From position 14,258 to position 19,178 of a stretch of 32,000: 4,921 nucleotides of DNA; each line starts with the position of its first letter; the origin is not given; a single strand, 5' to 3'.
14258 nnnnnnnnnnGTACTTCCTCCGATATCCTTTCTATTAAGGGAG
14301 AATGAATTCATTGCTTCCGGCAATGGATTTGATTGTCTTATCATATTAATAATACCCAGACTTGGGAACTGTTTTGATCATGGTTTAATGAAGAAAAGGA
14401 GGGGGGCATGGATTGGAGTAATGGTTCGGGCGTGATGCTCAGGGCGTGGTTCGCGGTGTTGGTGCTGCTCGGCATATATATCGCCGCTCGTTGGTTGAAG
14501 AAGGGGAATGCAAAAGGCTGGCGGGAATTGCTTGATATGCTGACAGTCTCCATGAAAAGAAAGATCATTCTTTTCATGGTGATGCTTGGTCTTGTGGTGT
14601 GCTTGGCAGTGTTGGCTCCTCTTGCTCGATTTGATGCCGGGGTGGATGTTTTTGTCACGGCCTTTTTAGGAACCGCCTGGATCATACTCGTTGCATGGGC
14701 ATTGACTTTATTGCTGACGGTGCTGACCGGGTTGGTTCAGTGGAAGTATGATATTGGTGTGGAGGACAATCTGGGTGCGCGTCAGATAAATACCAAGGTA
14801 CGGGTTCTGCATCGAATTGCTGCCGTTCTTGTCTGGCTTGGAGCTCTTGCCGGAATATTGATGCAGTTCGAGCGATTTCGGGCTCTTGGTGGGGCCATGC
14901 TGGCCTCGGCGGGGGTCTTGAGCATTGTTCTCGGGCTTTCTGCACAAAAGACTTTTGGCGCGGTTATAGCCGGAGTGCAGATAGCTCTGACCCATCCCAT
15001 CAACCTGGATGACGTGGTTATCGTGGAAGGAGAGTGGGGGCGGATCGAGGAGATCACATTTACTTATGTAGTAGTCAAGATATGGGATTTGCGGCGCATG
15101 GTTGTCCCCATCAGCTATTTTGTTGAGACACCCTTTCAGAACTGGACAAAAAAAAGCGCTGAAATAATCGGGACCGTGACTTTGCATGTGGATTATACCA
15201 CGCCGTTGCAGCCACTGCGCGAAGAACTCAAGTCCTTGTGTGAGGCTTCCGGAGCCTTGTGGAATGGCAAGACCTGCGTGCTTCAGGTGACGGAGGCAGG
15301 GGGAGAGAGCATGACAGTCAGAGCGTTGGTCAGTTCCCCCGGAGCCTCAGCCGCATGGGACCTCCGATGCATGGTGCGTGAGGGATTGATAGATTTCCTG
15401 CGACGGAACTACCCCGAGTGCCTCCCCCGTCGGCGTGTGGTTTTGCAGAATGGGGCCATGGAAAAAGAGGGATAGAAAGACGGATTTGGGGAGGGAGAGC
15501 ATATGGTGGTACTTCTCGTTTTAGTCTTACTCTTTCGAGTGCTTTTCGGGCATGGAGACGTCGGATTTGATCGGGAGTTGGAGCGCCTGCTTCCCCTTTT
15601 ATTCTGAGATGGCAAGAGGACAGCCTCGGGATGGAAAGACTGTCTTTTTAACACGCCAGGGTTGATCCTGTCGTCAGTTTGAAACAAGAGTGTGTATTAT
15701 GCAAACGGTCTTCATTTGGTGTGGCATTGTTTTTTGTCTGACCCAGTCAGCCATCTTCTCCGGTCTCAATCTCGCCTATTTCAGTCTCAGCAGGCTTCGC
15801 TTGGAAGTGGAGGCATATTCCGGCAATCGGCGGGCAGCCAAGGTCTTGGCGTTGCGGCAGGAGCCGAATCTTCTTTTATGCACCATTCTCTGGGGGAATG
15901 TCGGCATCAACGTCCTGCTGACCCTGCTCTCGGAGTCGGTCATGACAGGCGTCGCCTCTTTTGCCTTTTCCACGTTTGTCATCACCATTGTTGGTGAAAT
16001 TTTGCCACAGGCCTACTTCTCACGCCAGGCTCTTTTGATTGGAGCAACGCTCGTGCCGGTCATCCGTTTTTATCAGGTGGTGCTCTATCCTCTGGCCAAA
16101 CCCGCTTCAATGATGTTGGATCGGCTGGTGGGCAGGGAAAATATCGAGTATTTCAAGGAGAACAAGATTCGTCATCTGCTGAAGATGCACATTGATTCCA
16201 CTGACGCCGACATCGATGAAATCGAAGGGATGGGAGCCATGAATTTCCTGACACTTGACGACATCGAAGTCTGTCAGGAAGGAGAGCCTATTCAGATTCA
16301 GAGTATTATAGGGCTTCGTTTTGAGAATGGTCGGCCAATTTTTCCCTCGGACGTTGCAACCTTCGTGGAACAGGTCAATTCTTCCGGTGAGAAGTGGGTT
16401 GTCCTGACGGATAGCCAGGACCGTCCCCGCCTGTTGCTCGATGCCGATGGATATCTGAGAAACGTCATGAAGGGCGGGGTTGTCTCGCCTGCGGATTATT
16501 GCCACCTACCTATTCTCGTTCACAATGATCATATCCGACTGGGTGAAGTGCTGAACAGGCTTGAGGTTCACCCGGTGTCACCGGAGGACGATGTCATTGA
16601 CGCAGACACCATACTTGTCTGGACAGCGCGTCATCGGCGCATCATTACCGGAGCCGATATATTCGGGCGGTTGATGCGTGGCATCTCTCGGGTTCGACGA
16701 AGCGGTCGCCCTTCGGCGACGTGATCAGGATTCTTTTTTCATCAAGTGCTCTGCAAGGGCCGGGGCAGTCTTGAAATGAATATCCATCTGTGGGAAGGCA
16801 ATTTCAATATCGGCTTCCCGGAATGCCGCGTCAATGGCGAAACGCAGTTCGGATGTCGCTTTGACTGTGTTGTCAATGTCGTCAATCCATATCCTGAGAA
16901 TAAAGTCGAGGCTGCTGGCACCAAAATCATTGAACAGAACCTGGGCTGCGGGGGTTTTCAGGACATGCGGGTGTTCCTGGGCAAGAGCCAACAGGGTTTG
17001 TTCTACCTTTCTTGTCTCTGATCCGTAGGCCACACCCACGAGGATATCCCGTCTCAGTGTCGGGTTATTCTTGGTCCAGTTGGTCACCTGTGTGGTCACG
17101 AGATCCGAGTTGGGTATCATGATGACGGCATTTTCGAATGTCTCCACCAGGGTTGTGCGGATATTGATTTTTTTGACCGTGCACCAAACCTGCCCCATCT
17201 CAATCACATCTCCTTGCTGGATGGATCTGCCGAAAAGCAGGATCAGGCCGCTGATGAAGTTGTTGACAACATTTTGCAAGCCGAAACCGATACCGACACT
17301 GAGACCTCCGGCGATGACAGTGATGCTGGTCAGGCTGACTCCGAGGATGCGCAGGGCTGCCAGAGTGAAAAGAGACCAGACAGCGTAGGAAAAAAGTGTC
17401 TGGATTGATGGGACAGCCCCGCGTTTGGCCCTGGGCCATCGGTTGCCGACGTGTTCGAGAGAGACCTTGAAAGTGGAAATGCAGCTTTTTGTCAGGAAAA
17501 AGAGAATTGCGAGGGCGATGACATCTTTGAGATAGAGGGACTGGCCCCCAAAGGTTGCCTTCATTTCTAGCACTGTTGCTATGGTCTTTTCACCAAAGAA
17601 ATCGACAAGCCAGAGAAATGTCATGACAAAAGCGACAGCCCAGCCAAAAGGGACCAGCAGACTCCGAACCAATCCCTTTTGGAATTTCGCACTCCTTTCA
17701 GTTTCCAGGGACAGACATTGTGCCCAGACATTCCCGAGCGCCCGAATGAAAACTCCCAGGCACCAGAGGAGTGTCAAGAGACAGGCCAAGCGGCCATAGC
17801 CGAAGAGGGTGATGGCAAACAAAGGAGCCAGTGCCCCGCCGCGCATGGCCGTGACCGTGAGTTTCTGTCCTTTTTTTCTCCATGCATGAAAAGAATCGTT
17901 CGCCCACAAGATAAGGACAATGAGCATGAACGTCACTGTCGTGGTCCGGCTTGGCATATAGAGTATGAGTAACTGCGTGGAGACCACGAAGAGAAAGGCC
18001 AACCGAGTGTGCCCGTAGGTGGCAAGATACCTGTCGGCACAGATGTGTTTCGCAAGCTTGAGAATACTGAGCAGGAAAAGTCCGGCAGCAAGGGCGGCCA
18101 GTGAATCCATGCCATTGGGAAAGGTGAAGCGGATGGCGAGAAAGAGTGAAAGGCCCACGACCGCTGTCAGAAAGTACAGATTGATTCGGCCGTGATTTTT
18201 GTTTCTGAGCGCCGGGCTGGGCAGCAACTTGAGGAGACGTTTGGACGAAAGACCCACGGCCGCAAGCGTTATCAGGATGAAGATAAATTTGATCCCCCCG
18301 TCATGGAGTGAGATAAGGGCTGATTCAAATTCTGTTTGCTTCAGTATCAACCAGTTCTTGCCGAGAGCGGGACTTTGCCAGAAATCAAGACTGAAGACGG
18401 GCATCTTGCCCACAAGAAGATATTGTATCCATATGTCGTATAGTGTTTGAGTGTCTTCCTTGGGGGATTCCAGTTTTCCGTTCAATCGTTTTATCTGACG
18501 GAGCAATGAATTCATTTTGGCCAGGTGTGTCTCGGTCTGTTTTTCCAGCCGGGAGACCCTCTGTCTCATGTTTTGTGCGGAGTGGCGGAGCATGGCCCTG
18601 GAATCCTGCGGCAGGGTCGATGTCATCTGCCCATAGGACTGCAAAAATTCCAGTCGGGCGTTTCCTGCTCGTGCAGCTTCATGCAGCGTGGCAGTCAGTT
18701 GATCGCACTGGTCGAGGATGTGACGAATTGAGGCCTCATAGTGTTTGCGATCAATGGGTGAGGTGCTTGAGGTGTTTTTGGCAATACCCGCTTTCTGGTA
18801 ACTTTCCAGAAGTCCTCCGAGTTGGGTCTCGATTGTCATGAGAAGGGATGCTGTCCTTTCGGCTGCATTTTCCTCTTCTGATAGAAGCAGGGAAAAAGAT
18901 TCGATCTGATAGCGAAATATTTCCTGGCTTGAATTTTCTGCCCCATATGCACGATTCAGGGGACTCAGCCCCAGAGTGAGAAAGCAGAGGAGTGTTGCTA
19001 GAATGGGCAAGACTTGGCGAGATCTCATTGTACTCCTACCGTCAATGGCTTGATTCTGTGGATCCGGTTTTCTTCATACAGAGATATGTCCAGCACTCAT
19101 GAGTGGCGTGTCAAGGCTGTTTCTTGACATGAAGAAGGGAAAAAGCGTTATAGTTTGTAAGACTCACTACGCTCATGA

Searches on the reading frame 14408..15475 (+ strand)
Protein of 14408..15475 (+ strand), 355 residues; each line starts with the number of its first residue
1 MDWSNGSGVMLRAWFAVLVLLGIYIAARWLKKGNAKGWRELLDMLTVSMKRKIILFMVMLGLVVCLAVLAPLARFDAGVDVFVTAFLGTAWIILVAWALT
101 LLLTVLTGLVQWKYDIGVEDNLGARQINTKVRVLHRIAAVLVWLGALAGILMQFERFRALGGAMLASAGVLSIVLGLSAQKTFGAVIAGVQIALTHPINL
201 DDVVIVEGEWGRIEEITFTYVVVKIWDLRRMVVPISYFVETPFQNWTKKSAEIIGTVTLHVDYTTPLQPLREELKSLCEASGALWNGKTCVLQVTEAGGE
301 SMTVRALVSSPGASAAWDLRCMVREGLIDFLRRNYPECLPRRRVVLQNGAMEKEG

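Call 3: search_protein_families(library=pfam, proteins=[window:14408-15475:+], max_evalue=0.01)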
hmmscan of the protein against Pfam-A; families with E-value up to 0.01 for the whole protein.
window:14408-15475:+ (355 aa): 1 family
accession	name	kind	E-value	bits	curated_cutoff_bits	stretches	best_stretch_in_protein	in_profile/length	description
PF00924.24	MS_channel_2nd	-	8.7e-11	42.2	20.2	1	183-248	3-68/68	Mechanosensitive ion channel, beta-domain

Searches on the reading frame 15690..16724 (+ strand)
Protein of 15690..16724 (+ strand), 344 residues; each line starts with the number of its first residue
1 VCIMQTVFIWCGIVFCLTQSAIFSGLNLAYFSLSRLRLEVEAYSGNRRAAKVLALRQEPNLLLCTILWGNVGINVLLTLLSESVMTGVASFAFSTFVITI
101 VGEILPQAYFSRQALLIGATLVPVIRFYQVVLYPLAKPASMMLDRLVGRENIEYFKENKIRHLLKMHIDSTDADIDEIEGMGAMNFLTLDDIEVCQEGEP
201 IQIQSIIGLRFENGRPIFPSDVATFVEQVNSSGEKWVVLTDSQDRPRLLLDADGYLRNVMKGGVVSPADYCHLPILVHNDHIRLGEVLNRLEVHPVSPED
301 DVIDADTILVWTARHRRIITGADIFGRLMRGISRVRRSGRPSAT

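Call 54: search_protein_families(library=pfam, proteins=[window:15690-16724:+], max_evalue=0.001)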
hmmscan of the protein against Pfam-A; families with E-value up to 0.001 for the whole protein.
window:15690-16724:+ (344 aa): 1 family
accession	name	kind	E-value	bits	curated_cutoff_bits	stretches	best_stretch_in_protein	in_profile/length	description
PF01595.25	CNNM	-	1.4e-36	126.3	28.4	1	13-170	3-174/181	Cyclin M transmembrane N-terminal domain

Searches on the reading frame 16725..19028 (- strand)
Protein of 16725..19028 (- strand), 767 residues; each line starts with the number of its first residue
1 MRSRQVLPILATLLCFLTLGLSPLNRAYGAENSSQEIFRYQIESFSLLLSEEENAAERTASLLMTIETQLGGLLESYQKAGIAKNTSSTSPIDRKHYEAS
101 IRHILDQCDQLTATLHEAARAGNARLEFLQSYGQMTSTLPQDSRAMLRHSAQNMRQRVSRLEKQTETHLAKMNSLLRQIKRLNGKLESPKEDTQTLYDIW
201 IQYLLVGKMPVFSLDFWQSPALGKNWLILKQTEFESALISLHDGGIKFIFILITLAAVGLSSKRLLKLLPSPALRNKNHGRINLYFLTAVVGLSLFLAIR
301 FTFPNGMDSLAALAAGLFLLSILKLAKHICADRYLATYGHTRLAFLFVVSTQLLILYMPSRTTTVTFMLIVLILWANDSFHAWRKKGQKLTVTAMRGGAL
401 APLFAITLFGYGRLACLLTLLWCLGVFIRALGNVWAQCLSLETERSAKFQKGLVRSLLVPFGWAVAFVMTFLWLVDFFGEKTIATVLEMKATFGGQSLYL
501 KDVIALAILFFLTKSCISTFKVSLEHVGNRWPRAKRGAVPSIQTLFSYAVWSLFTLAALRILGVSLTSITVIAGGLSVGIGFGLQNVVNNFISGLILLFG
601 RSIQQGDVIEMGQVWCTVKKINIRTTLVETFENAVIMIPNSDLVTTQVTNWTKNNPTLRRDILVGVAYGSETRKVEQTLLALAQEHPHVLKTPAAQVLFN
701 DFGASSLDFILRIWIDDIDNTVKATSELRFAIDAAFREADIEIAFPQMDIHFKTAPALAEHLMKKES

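Call 54: search_protein_families(library=pfam, proteins=[window:16725-19028:-], max_evalue=0.001)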
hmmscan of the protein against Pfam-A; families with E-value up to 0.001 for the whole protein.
window:16725-19028:- (767 aa): 3 families
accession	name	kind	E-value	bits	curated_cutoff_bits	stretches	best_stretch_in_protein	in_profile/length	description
PF00924.24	MS_channel_2nd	-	1.2e-20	73.8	20.2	1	586-653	1-68/68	Mechanosensitive ion channel, beta-domain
PF21082.3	MS_channel_3rd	-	3.3e-17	63.1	21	1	664-743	5-88/88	Mechanosensitive ion channel MscS, C-terminal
PF21088.3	MS_channel_1st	-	3e-06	27.5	23.1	1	544-585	1-42/42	Mechanosensitive ion channel, transmembrane helices 2/3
